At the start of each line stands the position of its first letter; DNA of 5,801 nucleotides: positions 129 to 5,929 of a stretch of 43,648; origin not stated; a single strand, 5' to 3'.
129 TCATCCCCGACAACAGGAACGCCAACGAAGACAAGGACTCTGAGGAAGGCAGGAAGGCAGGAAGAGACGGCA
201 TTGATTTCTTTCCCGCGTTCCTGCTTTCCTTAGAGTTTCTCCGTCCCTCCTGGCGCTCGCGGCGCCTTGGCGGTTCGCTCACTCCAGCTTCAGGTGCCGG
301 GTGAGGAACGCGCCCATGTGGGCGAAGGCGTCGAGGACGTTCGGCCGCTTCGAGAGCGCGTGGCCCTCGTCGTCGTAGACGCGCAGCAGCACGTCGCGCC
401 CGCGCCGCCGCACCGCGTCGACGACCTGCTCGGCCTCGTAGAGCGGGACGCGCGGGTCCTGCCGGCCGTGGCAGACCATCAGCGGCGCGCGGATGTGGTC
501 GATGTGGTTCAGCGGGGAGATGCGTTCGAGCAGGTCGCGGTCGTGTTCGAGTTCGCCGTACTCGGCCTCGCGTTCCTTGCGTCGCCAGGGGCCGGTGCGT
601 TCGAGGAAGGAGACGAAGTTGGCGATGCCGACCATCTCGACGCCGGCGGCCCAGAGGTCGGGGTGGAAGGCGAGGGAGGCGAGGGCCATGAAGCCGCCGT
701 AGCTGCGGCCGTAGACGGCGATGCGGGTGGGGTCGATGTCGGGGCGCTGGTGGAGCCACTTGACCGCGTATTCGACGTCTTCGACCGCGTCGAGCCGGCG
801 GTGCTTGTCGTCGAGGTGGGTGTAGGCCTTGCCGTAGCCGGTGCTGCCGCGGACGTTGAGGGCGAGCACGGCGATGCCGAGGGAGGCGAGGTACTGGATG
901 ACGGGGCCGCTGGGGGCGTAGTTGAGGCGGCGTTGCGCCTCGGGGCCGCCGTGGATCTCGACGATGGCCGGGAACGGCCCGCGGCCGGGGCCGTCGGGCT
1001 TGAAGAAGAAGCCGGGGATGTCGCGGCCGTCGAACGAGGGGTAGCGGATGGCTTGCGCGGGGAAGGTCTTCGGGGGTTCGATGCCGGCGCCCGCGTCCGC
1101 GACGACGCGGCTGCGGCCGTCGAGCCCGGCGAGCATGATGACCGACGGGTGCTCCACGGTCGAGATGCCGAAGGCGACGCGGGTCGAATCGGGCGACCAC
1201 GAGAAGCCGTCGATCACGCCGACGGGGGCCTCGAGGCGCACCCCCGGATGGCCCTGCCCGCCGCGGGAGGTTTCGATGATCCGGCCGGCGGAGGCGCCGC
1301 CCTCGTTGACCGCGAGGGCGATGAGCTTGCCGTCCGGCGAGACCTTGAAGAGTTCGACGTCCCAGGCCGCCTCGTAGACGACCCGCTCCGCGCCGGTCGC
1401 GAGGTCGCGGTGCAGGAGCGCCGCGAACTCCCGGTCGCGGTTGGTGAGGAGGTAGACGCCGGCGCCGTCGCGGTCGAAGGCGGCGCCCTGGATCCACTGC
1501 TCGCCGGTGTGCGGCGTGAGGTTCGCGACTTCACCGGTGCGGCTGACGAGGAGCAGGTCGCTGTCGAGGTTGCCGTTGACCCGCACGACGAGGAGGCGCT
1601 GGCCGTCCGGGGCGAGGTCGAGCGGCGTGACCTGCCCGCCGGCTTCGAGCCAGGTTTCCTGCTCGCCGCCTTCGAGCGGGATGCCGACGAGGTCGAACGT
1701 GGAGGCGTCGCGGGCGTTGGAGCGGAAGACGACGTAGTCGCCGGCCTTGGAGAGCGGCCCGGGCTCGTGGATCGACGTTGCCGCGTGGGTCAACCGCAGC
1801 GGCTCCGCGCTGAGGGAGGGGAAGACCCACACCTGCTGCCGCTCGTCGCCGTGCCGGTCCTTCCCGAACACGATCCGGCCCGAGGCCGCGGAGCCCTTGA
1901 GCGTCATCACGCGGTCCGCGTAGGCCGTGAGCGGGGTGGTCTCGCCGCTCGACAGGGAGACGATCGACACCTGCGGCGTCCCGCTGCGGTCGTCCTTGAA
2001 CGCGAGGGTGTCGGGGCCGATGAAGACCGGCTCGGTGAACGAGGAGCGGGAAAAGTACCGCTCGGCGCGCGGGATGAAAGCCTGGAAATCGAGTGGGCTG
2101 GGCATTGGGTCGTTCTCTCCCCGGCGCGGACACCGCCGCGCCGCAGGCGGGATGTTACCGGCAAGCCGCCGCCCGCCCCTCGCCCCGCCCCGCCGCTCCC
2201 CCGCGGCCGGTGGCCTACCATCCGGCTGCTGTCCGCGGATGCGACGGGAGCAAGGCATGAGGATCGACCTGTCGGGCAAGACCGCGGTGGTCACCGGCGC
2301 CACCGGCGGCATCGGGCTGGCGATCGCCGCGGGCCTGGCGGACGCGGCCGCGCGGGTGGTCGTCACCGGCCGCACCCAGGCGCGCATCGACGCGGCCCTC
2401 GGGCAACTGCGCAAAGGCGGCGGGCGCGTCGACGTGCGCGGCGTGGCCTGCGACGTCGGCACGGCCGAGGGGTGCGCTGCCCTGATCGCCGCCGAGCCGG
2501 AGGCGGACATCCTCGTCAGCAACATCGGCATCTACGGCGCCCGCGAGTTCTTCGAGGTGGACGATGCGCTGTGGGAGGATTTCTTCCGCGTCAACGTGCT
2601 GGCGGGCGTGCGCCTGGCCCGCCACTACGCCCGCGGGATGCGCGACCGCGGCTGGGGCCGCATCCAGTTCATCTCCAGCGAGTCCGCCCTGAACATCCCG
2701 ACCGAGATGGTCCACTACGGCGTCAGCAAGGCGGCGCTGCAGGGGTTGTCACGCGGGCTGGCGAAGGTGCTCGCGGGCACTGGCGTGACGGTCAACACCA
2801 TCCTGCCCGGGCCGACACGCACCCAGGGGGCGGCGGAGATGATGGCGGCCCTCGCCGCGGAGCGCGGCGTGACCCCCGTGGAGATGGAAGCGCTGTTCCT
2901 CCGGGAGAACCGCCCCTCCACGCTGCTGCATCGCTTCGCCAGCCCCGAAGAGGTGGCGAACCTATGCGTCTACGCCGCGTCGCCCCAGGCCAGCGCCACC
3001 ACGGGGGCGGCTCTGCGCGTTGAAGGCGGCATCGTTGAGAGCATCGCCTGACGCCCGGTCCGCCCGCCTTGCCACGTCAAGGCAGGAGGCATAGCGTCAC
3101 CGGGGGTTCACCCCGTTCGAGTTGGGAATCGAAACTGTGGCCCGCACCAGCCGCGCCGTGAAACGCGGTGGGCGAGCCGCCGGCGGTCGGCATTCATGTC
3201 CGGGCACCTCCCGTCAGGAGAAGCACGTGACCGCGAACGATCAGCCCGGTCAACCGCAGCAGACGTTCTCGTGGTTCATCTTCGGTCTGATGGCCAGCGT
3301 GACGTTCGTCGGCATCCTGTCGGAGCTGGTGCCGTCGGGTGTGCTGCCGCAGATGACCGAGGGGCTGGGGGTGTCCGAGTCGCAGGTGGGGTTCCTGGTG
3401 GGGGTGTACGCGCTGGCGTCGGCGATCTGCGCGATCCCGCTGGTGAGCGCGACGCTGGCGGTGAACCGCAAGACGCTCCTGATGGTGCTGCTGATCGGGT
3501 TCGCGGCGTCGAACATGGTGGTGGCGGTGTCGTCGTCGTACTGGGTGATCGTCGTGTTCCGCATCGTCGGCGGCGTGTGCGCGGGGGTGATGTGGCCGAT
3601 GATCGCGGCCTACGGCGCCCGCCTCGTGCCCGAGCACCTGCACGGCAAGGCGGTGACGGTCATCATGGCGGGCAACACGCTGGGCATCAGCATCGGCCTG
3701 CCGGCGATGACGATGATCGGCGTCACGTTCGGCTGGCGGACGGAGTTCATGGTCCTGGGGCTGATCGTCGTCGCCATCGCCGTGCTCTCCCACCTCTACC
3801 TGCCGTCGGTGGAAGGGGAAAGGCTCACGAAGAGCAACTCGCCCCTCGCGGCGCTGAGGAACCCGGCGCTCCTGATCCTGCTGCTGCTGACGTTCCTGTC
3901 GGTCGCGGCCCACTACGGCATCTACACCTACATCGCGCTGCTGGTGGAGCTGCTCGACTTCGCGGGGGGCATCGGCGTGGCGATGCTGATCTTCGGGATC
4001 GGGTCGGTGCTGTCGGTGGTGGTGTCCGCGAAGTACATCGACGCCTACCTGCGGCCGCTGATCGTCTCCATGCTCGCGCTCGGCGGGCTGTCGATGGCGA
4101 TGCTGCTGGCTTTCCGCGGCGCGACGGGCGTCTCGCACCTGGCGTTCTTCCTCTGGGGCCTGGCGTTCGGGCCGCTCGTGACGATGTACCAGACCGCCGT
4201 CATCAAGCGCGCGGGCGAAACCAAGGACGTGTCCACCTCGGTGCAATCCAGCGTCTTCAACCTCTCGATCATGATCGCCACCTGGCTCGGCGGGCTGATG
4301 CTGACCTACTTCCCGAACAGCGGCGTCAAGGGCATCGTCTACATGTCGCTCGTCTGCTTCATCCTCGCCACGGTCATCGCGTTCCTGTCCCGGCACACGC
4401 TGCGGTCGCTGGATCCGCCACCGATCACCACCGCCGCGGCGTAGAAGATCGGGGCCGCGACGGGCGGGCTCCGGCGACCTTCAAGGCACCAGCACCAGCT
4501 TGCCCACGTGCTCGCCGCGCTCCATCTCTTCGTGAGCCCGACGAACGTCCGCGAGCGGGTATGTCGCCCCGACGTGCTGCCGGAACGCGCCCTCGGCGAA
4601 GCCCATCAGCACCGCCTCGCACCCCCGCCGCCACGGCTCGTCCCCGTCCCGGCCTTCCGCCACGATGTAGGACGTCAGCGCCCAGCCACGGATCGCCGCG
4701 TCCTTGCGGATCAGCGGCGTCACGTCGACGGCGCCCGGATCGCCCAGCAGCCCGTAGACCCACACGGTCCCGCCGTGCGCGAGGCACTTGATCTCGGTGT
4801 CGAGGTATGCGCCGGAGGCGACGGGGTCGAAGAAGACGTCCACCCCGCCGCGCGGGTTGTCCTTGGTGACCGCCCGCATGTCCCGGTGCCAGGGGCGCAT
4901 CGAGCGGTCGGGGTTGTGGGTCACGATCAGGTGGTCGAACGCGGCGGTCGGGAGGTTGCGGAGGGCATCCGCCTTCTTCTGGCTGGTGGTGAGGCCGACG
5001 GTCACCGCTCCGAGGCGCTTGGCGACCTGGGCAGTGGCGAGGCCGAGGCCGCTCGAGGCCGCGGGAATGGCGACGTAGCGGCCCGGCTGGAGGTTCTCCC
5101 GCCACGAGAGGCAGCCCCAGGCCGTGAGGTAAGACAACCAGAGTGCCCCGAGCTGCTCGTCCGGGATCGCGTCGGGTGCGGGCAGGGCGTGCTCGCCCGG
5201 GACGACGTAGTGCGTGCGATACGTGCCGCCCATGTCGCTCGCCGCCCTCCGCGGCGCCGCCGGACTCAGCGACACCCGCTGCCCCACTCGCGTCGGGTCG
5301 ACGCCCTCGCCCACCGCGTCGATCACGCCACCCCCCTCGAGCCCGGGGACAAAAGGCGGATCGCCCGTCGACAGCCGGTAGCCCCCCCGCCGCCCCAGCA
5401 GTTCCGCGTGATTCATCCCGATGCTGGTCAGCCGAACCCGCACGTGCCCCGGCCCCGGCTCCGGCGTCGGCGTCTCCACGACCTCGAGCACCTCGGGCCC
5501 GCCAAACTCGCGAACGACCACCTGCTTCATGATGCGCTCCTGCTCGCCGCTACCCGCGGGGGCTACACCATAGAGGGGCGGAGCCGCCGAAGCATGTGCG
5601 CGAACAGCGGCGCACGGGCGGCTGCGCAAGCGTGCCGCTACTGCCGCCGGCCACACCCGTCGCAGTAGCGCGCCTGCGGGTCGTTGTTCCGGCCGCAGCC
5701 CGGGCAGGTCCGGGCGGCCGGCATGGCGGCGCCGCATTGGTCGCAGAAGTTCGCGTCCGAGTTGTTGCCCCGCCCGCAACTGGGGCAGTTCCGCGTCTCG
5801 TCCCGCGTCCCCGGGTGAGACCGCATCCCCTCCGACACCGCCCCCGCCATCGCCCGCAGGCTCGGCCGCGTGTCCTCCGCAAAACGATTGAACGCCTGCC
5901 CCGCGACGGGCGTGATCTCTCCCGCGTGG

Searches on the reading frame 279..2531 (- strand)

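Call 72: search_protein_families(library=pfam, proteins=[window:279-2531:-], max_evalue=0.001)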
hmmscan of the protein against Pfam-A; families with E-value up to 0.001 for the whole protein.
window:279-2531:- (750 aa): 9 families
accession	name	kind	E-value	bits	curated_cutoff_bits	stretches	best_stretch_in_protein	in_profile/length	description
PF00326.27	Peptidase_S9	-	7.1e-44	150.3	22.6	1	544-748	6-211/213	Prolyl oligopeptidase family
PF20434.5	BD-FAE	-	5.7e-12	46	26.8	1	517-703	10-211/215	BD-FAE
PF02129.25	Peptidase_S15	-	5.4e-10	39.8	23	1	514-638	13-131/262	X-Pro dipeptidyl-peptidase (S15 family)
PF01738.24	DLH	-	5.1e-09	36.5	21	1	568-729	64-191/217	Dienelactone hydrolase family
PF12146.15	Hydrolase_4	-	2e-08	34.3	27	1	543-629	22-103/239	Serine aminopeptidase, S33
PF00561.26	Abhydrolase_1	-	3.2e-08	34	25.8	1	521-639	1-106/245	alpha/beta hydrolase fold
PF07859.19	Abhydrolase_3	-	1.4e-06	28.6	25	1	577-725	43-207/210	alpha/beta hydrolase fold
PF05448.18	AXE1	-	1.4e-06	27.8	21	1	495-628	59-202/321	Acetyl xylan esterase (AXE1)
PF10647.15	Gmad1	-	0.00038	20.8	20.5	0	294-319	108-132/251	Lipoprotein LpqB beta-propeller domain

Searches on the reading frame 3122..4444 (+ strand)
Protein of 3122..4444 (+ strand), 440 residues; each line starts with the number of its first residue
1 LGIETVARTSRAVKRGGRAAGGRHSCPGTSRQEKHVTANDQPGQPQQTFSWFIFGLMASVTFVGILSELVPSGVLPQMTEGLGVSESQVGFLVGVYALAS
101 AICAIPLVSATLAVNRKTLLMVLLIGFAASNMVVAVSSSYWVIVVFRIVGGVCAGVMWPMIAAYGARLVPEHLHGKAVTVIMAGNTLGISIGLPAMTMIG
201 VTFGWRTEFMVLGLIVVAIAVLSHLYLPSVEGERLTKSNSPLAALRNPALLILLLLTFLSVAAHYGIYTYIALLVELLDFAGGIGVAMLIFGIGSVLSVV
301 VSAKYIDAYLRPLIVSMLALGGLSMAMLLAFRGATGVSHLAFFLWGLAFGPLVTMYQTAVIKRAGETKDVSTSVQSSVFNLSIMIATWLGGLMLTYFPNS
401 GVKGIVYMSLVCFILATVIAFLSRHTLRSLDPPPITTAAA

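Call 72: search_protein_families(library=pfam, proteins=[window:3122-4444:+], max_evalue=0.001)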
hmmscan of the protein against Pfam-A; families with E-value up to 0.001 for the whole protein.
window:3122-4444:+ (440 aa): 1 family
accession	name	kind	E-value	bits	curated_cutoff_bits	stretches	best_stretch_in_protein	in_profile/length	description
PF07690.21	MFS_1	-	6.5e-41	140.8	33.4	1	58-366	2-325/347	Major Facilitator Superfamily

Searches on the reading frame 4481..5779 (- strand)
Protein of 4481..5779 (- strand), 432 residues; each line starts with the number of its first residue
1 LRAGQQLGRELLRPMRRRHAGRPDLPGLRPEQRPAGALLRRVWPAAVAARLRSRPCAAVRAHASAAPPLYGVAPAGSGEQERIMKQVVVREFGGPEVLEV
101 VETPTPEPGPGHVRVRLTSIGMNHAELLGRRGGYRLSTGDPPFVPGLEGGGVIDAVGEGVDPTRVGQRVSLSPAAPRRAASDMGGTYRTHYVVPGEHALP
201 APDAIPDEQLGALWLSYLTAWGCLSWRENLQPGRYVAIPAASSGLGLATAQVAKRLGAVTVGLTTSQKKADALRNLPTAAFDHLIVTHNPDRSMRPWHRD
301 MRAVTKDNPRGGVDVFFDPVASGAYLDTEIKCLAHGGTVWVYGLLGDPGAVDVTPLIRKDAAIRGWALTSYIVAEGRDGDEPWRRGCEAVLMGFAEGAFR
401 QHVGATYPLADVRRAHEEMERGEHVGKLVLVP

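Call 72: search_protein_families(library=pfam, proteins=[window:4481-5779:-], max_evalue=0.001)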
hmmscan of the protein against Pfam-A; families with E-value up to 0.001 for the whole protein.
window:4481-5779:- (432 aa): 3 families
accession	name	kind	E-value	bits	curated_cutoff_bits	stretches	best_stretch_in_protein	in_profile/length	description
PF00107.32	ADH_zinc_N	-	1.4e-15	57.8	31.8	1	244-370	1-116/129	Zinc-binding dehydrogenase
PF13602.12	ADH_zinc_N_2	-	1.3e-14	55.7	27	1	306-430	16-134/134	Zinc-binding dehydrogenase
PF08240.17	ADH_N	-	4.8e-12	46.5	23.5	1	109-203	1-104/104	Alcohol dehydrogenase GroES-like domain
